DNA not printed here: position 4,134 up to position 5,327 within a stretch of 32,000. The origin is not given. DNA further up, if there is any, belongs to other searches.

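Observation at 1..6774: Hdr-type and NuoEFG (HydABC/Bfu)-type flavin modules combined in one gene set at the end of the acs operon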

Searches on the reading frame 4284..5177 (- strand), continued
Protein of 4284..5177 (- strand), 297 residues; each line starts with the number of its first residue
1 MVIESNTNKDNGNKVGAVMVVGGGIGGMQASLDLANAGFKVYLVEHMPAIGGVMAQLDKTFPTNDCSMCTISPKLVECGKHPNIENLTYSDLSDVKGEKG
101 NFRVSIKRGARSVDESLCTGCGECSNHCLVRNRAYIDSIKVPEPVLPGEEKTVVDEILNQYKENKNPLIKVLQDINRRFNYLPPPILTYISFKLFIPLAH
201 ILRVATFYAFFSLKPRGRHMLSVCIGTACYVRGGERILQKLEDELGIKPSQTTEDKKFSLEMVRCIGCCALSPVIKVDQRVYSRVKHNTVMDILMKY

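Call 25: search_protein_families(library=pfam, proteins=[L017:3217-7746:+, L017:10175-13936:+, L005:10903-14103:+, L005:14225-17566:+, L001:12842-16108:+], max_evalue=0.0001)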
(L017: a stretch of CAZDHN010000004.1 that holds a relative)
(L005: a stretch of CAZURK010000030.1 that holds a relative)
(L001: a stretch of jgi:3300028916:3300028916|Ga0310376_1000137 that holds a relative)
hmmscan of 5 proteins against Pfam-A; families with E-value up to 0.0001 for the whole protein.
L017:3217-7746:+ (1509 aa): 23 families
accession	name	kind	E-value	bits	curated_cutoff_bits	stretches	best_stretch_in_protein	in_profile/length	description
PF07992.20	Pyr_redox_2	-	2.4e-48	165.5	26.1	3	264-569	2-291/291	Pyridine nucleotide-disulphide oxidoreductase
PF13450.12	NAD_binding_8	-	1.2e-27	96.4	21.9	3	1085-1124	1-40/68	NAD(P)-binding Rossmann-like domain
PF14691.11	Fer4_20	-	4.6e-21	75.2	25.8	1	160-243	25-111/113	Dihydroprymidine dehydrogenase domain II, 4Fe-4S cluster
PF01266.30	DAO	-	6e-17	62.6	27.9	2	1083-1117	2-37/353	FAD dependent oxidoreductase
PF00890.30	FAD_binding_2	-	5.2e-16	59.3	20.4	1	1083-1117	2-36/414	FAD binding domain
PF12831.13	FAD_oxidored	-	3.4e-15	56.7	27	0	1084-1119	3-38/416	FAD dependent oxidoreductase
PF00070.33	Pyr_redox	-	4.3e-15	56.4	22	0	402-476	1-79/82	Pyridine nucleotide-disulphide oxidoreductase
PF01946.23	Thi4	-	9.9e-15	54.9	26.2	0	1065-1117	2-55/235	Thi4 family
PF13738.12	Pyr_redox_3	-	1.3e-14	54.7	30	0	1076-1190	163-267/305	Pyridine nucleotide-disulphide oxidoreductase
PF03486.20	HI0933_like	-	5e-12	46.2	50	0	1082-1116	2-36/244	HI0933-like protein Rossmann domain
PF01134.28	GIDA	-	1.1e-11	45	22.1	0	1083-1111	2-30/391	Glucose inhibited division protein A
PF01593.30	Amino_oxidase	-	1.3e-11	44.9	19.8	0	273-299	2-28/443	Flavin containing amine oxidoreductase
PF00037.32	Fer4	-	3e-11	43.1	21.1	2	1451-1473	2-24/24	4Fe-4S binding domain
PF12837.12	Fer4_6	-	5.8e-10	39.1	25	1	112-132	4-24/24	4Fe-4S binding domain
PF01262.27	AlaDh_PNT_C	-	6.1e-09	36.1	23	0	256-294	21-60/214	Alanine dehydrogenase/PNT, C-terminal domain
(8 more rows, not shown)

L017:10175-13936:+ (1253 aa): 16 families
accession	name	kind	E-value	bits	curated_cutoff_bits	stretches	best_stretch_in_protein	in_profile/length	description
PF01512.22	Complex1_51K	-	7.6e-42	143.2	31.2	1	333-503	2-149/150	Nuo51 FMN-binding domain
PF07992.20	Pyr_redox_2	-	4.6e-36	125.2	26.1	1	829-1126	2-291/291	Pyridine nucleotide-disulphide oxidoreductase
PF10589.14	NADH_4Fe-4S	-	3.5e-34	117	23.5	1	614-698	1-85/85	NADH-ubiquinone oxidoreductase-F iron-sulfur binding region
PF14691.11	Fer4_20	-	1.2e-24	86.8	25.8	1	700-793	20-111/113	Dihydroprymidine dehydrogenase domain II, 4Fe-4S cluster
PF13738.12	Pyr_redox_3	-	8.6e-16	58.5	30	1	914-1110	126-305/305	Pyridine nucleotide-disulphide oxidoreductase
PF00070.33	Pyr_redox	-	2.4e-11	44.4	22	1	829-866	1-38/82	Pyridine nucleotide-disulphide oxidoreductase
PF13450.12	NAD_binding_8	-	1.3e-10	41.9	21.9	1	832-866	1-35/68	NAD(P)-binding Rossmann-like domain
PF01257.25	2Fe-2S_thioredx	-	2e-08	34.6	24.8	1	173-253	61-142/145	Thioredoxin-like [2Fe-2S] ferredoxin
PF01266.30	DAO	-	1.1e-07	32.1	27.9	1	829-865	1-38/353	FAD dependent oxidoreductase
PF12831.13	FAD_oxidored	-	1.1e-06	28.7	27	1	830-868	2-40/416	FAD dependent oxidoreductase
PF01494.25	FAD_binding_3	-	1.3e-06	28.3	22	1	829-861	3-35/349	FAD binding domain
PF03486.20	HI0933_like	-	2.9e-06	27.3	50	1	829-863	2-36/244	HI0933-like protein Rossmann domain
PF00890.30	FAD_binding_2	-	5.9e-06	26.2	20.4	1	830-869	2-41/414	FAD binding domain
PF01593.30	Amino_oxidase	-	1.5e-05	24.9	19.8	0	838-864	2-28/443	Flavin containing amine oxidoreductase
PF01946.23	Thi4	-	3.1e-05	23.8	26.2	1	828-865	18-56/235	Thi4 family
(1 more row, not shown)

L005:10903-14103:+ (1066 aa): 11 families
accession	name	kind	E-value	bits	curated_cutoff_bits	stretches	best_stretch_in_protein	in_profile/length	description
PF01512.22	Complex1_51K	-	9.1e-46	155.9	31.2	1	202-373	1-149/150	Nuo51 FMN-binding domain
PF10589.14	NADH_4Fe-4S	-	1.3e-35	121.6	23.5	1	484-568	1-85/85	NADH-ubiquinone oxidoreductase-F iron-sulfur binding region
PF07992.20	Pyr_redox_2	-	5.8e-31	108.4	26.1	1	677-973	2-291/291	Pyridine nucleotide-disulphide oxidoreductase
PF14691.11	Fer4_20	-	6.2e-24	84.4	25.8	1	567-662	17-110/113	Dihydroprymidine dehydrogenase domain II, 4Fe-4S cluster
PF13738.12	Pyr_redox_3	-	7.4e-14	52.1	30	1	746-957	108-305/305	Pyridine nucleotide-disulphide oxidoreductase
PF01266.30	DAO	-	4.4e-07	30.2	27.9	0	677-711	1-35/353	FAD dependent oxidoreductase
PF00070.33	Pyr_redox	-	5.8e-07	30.4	22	0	807-868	1-65/82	Pyridine nucleotide-disulphide oxidoreductase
PF01946.23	Thi4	-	6.4e-07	29.3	26.2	1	672-715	14-59/235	Thi4 family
PF13450.12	NAD_binding_8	-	2.8e-06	28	21.9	1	680-713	1-34/68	NAD(P)-binding Rossmann-like domain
PF01134.28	GIDA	-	1.1e-05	25.1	22.1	0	677-736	1-60/391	Glucose inhibited division protein A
PF12831.13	FAD_oxidored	-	2.1e-05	24.5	27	1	678-718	2-42/416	FAD dependent oxidoreductase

L005:14225-17566:+ (1113 aa): 14 families
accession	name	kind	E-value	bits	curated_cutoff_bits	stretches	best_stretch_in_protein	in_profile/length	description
PF07992.20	Pyr_redox_2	-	2.8e-21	76.6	26.1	2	383-513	169-290/291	Pyridine nucleotide-disulphide oxidoreductase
PF13510.11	Fer2_4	-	2.6e-19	69.5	22.8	1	22-99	3-81/82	2Fe-2S iron-sulfur cluster binding domain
PF12838.12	Fer4_7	-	6.9e-13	49.3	27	2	143-198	2-52/52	4Fe-4S dicluster domain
PF00037.32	Fer4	-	5.3e-12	45.5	21.1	1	1056-1076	3-23/24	4Fe-4S binding domain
PF13187.11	Fer4_9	-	1.4e-09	38.2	27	1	1031-1076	2-52/52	4Fe-4S dicluster domain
PF13237.11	Fer4_10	-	2.1e-09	37.6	25.5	1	1028-1072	6-53/53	4Fe-4S dicluster domain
PF13484.11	Fer4_16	-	8.2e-09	36.6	30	0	1061-1079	2-20/66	4Fe-4S double cluster binding domain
PF13450.12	NAD_binding_8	-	9.5e-09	35.9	21.9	1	689-728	1-40/68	NAD(P)-binding Rossmann-like domain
PF14697.11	Fer4_21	-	2.1e-08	34.6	35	1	141-196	6-53/59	4Fe-4S dicluster domain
PF12837.12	Fer4_6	-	1e-06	28.8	25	0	1053-1076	1-24/24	4Fe-4S binding domain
PF01266.30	DAO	-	1.1e-06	28.9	27.9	1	688-721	3-37/353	FAD dependent oxidoreductase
PF00890.30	FAD_binding_2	-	5.1e-06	26.4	20.4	1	688-721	3-36/414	FAD binding domain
PF12797.12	Fer4_2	-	1.2e-05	25.4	24.5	0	181-196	7-22/22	4Fe-4S binding domain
PF12831.13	FAD_oxidored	-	4.7e-05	23.3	27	1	688-723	3-38/416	FAD dependent oxidoreductase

L001:12842-16108:+ (1088 aa): 17 families
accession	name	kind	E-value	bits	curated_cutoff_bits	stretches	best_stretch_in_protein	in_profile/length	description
PF13510.11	Fer2_4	-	5.8e-20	71.6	22.8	1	5-83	2-81/82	2Fe-2S iron-sulfur cluster binding domain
PF07992.20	Pyr_redox_2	-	9.9e-18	65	26.1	2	674-790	4-119/291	Pyridine nucleotide-disulphide oxidoreductase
PF00037.32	Fer4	-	5.3e-17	61.3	21.1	2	1043-1064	2-23/24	4Fe-4S binding domain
PF12838.12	Fer4_7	-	4.3e-13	50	27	1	172-252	2-52/52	4Fe-4S dicluster domain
PF13484.11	Fer4_16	-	3.1e-10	41.1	30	0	172-195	2-25/66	4Fe-4S double cluster binding domain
PF01266.30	DAO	-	5.3e-09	36.5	27.9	1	674-707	3-37/353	FAD dependent oxidoreductase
PF13450.12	NAD_binding_8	-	4.2e-08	33.8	21.9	1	675-712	1-38/68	NAD(P)-binding Rossmann-like domain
PF13187.11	Fer4_9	-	6.8e-08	32.9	27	1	1018-1064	1-52/52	4Fe-4S dicluster domain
PF14697.11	Fer4_21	-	7.1e-08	32.9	35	2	1013-1065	2-58/59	4Fe-4S dicluster domain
PF00890.30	FAD_binding_2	-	1.9e-07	31.1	20.4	1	673-709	2-38/414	FAD binding domain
PF12837.12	Fer4_6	-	1.9e-07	31.1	25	0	1041-1064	1-24/24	4Fe-4S binding domain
PF13237.11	Fer4_10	-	9.5e-07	29.1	25.5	1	1013-1060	3-53/53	4Fe-4S dicluster domain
PF12797.12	Fer4_2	-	9.8e-07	28.8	24.5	0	1042-1060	3-21/22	4Fe-4S binding domain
PF12831.13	FAD_oxidored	-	1.5e-06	28.2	27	1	674-711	3-40/416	FAD dependent oxidoreductase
PF13738.12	Pyr_redox_3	-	4.1e-06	26.7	30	1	670-782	164-269/305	Pyridine nucleotide-disulphide oxidoreductase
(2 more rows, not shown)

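Call 26: find_homologous_proteins(query=window:4284-5177:-, max_evalue=1e-20)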
Query window:4284-5177:- (297 aa): 6530 proteins with E <= 1e-20 among 8000 candidates; the best 120 are listed.
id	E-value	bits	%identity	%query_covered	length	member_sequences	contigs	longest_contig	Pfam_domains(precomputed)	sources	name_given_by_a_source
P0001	1.8e-199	679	100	100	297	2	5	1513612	PF13450.13,PF07992.21,PF01257.26,PF12831.14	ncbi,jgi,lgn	jgi:NADH:ubiquinone oxidoreductase subunit E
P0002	2.3e-171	587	89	91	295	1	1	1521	PF01257.26,PF12831.14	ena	-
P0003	3.5e-156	537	80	91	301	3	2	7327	PF13450.13,PF00890.31,PF07992.21,PF01257.26,PF12831.14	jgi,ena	-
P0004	2.1e-151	521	76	100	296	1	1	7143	PF13450.13,PF07992.21,PF01257.26,PF12831.14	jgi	jgi:NADH:ubiquinone oxidoreductase subunit E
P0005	1.5e-150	518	76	99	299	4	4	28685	PF13450.13,PF00890.31,PF07992.21,PF01257.26,PF12831.14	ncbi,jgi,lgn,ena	-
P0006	7.6e-149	513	75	100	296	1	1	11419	PF13450.13,PF07992.21,PF01257.26,PF12831.14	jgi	jgi:NADH:ubiquinone oxidoreductase subunit E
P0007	8.7e-149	513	76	99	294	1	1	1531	PF13450.13,PF07992.21,PF01257.26,PF12831.14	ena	-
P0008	1.1e-148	512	75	100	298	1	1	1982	PF13450.13,PF07992.21,PF01257.26,PF12831.14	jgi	jgi:NADH:ubiquinone oxidoreductase subunit E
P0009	1.1e-148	512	78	95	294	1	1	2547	PF13450.13,PF07992.21,PF01257.26,PF12831.14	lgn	-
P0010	1.4e-148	512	75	99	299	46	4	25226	PF13450.13,PF07992.21,PF01257.26,PF12831.14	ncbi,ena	-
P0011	3.0e-148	511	76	99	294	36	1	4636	PF13450.13,PF07992.21,PF01257.26,PF12831.14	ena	-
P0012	7.0e-148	510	77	98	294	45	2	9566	PF13450.13,PF07992.21,PF01257.26,PF12831.14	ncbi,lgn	-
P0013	8.4e-148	509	75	99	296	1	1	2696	PF13450.13,PF07992.21,PF01257.26,PF12831.14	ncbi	-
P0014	9.2e-147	506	77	91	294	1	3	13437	PF13450.13,PF00890.31,PF07992.21,PF01257.26,PF12831.14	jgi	jgi:NADH:ubiquinone oxidoreductase subunit E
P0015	1.4e-145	502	73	100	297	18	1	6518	PF13450.13,PF01257.26,PF12831.14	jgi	-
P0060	4.6e-110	385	57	98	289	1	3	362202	PF01266.31,PF13450.13,PF00890.31,PF07992.21,PF01257.26,PF12831.14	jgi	jgi:NADH:ubiquinone oxidoreductase subunit E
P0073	1.2e-109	384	58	96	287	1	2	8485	PF01266.31,PF13450.13,PF00890.31,PF07992.21,PF01257.26,PF12831.14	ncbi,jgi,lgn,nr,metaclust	ncbi:MAG TPA: FAD-dependent oxidoreductase [Dehalococcoidia bacterium]|nr:FAD-dependent oxidoreducta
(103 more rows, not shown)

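Call 27: list_cluster_members(proteins=[P0001, P0005, P0010, P0073, P0060])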
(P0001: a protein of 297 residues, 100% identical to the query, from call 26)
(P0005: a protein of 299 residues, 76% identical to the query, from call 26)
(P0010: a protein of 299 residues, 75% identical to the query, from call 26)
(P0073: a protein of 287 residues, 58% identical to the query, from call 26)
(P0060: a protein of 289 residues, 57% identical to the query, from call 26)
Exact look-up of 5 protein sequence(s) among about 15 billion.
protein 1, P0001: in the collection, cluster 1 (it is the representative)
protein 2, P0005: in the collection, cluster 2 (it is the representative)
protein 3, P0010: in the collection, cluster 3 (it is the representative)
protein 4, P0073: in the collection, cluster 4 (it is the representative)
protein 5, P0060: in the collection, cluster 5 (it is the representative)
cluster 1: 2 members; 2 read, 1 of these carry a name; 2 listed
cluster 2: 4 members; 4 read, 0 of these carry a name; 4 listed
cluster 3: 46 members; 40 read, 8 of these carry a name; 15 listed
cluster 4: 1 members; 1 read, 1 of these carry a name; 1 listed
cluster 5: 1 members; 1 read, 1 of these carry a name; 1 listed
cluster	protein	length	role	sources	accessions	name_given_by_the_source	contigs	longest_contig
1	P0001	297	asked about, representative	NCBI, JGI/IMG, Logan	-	NADH:ubiquinone oxidoreductase subunit E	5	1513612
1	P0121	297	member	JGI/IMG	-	-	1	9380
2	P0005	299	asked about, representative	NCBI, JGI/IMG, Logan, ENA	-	-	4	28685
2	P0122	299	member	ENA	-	-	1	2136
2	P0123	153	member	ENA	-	-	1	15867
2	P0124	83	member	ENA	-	-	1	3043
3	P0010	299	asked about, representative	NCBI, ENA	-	-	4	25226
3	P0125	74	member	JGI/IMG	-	NADH:ubiquinone oxidoreductase subunit E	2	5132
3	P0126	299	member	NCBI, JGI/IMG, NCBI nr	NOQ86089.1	MAG: FAD-dependent oxidoreductase [Deltaproteobacteria bacterium] | NADH:ubiquinone oxidoreductase subunit E | FAD-dependent oxidoreductase [Deltaproteobacteria bacterium]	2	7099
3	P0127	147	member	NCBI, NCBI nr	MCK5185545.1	MAG: NAD(P)H-dependent oxidoreductase subunit E [Deltaproteobacteria bacterium] | NAD(P)H-dependent oxidoreductase subunit E [Deltaproteobacteria bacterium]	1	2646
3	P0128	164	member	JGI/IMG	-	NADH:ubiquinone oxidoreductase subunit E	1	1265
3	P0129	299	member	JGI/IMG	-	NADH:ubiquinone oxidoreductase subunit E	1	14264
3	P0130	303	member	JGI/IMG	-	NADH:ubiquinone oxidoreductase subunit E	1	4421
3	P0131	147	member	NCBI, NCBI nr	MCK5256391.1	MAG: NAD(P)H-dependent oxidoreductase subunit E [Deltaproteobacteria bacterium] | NAD(P)H-dependent oxidoreductase subunit E [Deltaproteobacteria bacterium]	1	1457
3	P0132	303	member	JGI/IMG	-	NADH:ubiquinone oxidoreductase subunit E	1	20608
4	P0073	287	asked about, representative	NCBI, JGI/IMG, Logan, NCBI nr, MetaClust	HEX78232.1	MAG TPA: FAD-dependent oxidoreductase [Dehalococcoidia bacterium] | FAD-dependent oxidoreductase [Dehalococcoidia bacterium] | \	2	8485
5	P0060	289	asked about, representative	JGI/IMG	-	NADH:ubiquinone oxidoreductase subunit E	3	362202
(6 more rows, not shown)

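Call 45: search_solved_structures(query=L001:14402-16108:+, max_evalue=1e-30, show_alignments=1)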
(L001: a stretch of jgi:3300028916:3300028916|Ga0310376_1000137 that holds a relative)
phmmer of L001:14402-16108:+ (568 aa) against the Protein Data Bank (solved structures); distinct sequences matched with E-value up to 1e-30: 5.
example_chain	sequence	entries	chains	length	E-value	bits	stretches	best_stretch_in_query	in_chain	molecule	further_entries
8rvu_a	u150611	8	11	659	3.7e-132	444.9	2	3-241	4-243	H(2):CoB-CoM heterodisulfide,ferredoxin reductase subunit A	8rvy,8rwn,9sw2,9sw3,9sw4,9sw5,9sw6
8rvv_A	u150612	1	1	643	1.2e-129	436.5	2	11-241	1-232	H(2):CoB-CoM heterodisulfide,ferredoxin reductase subunit A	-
5odc_A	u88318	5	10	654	3.2e-124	418.6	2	9-241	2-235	Heterodisulfide reductase, subunit A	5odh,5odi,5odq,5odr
7bkb_A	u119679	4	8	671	3.5e-111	375.6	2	9-243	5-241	CoB--CoM heterodisulfide reductase iron-sulfur subunit A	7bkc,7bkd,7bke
9sfi_A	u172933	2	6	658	6.2e-109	368.2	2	245-558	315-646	CoB--CoM heterodisulfide reductase iron-sulfur subunit A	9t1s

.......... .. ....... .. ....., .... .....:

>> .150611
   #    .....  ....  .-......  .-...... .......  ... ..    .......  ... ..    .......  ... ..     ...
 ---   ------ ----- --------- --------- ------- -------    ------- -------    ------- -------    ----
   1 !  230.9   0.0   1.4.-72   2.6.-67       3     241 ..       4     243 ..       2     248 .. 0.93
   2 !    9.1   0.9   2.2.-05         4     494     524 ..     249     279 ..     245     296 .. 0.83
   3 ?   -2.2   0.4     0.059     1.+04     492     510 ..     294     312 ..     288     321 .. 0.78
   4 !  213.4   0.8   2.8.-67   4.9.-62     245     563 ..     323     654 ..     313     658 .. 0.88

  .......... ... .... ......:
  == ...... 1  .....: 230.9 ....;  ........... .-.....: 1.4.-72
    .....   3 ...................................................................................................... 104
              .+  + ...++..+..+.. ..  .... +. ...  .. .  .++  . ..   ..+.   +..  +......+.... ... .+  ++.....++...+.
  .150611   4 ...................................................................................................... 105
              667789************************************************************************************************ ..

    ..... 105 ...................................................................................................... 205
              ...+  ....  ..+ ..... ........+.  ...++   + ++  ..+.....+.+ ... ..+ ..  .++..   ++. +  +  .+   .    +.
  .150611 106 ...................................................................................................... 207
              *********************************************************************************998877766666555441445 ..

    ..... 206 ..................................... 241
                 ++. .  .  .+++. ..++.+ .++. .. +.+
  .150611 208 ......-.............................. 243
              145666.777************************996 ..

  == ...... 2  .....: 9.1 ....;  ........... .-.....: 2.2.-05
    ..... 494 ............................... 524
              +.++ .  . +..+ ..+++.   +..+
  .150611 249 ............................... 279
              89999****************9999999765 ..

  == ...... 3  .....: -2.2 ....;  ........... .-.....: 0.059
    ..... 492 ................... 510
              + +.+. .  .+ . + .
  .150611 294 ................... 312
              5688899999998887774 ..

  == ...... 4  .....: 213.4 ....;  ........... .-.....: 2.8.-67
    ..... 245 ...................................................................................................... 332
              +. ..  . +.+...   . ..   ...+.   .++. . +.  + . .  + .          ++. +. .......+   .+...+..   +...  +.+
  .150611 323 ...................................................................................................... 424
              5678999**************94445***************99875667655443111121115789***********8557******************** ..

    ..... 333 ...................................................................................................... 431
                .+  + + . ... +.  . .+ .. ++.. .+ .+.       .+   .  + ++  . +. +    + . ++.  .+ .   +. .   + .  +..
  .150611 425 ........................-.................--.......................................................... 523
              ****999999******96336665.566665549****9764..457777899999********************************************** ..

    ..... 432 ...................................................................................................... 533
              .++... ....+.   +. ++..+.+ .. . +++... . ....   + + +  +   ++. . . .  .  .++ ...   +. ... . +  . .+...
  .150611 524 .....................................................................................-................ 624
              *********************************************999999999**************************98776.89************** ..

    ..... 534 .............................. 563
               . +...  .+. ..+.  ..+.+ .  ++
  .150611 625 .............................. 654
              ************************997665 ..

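Call 52: search_protein_families(library=pfam, proteins=[L001:16592-17275:+, L001:17268-18152:+, L001:18166-18807:+], max_evalue=0.00001)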
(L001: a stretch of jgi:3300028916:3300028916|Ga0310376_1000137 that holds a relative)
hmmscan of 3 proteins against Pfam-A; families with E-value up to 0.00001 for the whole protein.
L001:16592-17275:+ (227 aa): 1 family
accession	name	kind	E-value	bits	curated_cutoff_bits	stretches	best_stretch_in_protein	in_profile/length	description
PF12225.13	DUF5981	-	2.3e-35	120.6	23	1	112-204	2-94/95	Methylene-tetrahydrofolate reductase C terminal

L001:17268-18152:+ (294 aa): 1 family
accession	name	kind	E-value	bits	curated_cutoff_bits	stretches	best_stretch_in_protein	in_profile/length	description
PF02219.23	MTHFR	-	5.5e-43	147.8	24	1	6-292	2-285/287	Methylenetetrahydrofolate reductase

L001:18166-18807:+ (213 aa): 1 family
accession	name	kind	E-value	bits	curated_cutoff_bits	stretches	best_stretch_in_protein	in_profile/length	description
PF12654.12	DUF3786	-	7e-52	175.9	27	1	24-199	1-173/176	Domain of unknown function (DUF3786)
